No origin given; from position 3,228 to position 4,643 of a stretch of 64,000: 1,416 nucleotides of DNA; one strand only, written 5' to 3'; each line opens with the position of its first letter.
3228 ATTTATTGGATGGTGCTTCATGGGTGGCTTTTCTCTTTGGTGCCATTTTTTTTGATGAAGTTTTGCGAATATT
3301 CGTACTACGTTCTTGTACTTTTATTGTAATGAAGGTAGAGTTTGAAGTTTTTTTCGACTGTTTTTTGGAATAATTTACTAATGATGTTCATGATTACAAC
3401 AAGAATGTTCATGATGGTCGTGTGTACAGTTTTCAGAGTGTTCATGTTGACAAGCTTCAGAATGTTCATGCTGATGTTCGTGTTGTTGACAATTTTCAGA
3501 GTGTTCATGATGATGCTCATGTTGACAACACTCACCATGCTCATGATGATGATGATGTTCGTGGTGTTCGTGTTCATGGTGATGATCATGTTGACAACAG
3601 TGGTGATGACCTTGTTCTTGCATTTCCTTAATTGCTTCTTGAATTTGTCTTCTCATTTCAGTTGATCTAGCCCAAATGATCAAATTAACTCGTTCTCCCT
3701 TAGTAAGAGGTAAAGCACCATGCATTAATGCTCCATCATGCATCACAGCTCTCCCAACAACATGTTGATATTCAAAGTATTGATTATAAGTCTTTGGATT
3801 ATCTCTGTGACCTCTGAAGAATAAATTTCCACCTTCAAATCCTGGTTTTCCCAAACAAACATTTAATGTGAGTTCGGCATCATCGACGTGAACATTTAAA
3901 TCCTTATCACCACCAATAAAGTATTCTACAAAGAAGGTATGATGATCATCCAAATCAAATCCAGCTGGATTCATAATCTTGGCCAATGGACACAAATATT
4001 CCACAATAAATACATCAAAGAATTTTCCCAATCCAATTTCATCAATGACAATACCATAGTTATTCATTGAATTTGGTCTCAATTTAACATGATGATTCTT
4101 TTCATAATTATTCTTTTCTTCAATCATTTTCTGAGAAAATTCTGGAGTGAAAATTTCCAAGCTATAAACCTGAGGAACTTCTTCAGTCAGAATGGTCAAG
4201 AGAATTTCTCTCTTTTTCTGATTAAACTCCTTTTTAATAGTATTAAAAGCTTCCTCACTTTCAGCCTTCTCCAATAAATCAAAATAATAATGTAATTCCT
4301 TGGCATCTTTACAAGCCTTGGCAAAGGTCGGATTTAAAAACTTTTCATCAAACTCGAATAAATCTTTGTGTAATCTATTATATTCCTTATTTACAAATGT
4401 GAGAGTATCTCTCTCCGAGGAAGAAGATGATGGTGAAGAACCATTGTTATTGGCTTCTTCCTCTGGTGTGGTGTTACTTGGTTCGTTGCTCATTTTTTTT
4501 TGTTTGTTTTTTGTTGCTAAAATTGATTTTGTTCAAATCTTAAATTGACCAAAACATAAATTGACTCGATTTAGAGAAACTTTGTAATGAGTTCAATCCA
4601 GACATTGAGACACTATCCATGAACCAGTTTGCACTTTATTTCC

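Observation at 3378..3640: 2OG-Fe(II) oxygenase fused to a His/Cys/Glu-rich repetitive tail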

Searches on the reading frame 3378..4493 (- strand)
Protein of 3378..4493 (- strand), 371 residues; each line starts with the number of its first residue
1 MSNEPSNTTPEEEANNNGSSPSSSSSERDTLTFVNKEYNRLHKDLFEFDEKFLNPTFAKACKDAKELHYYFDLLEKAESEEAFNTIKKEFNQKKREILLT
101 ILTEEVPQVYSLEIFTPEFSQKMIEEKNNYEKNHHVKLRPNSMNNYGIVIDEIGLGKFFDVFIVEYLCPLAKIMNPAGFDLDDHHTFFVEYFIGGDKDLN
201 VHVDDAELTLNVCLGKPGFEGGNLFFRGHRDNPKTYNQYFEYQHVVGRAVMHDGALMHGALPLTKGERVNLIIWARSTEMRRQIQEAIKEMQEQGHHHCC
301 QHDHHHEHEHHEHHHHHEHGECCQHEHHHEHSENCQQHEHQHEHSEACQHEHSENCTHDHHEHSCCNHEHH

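Call 3: search_protein_families(library=pfam, proteins=[window:3378-4493:-], max_evalue=1)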
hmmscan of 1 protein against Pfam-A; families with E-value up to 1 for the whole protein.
window:3378-4493:- (371 aa): 2 families
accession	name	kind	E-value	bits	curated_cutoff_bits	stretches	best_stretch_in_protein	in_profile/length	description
PF25238.1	OGFOD2-like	-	1.1e-25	90.5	31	1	35-174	2-117/123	OGFOD2-like domain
PF22208.1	Cas_Csm6_CARF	-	0.063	13.4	27.5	0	100-132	3-35/106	Cas_Csm6 CARF domain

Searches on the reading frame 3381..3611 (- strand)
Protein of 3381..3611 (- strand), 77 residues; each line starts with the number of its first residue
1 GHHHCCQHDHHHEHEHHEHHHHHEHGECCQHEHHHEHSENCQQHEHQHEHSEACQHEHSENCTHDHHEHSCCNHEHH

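Call 35: search_solved_structures(query=window:3381-3611:-, max_evalue=10, show_alignments=2)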
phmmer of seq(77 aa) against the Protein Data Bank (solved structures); distinct sequences matched with E-value up to 10: 0.

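Call 37: find_homologous_proteins(query=window:3381-3611:-, max_evalue=0.001)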
Query seq(77 aa): 1902 candidates shared short words with the query, none scored E <= 0.001.
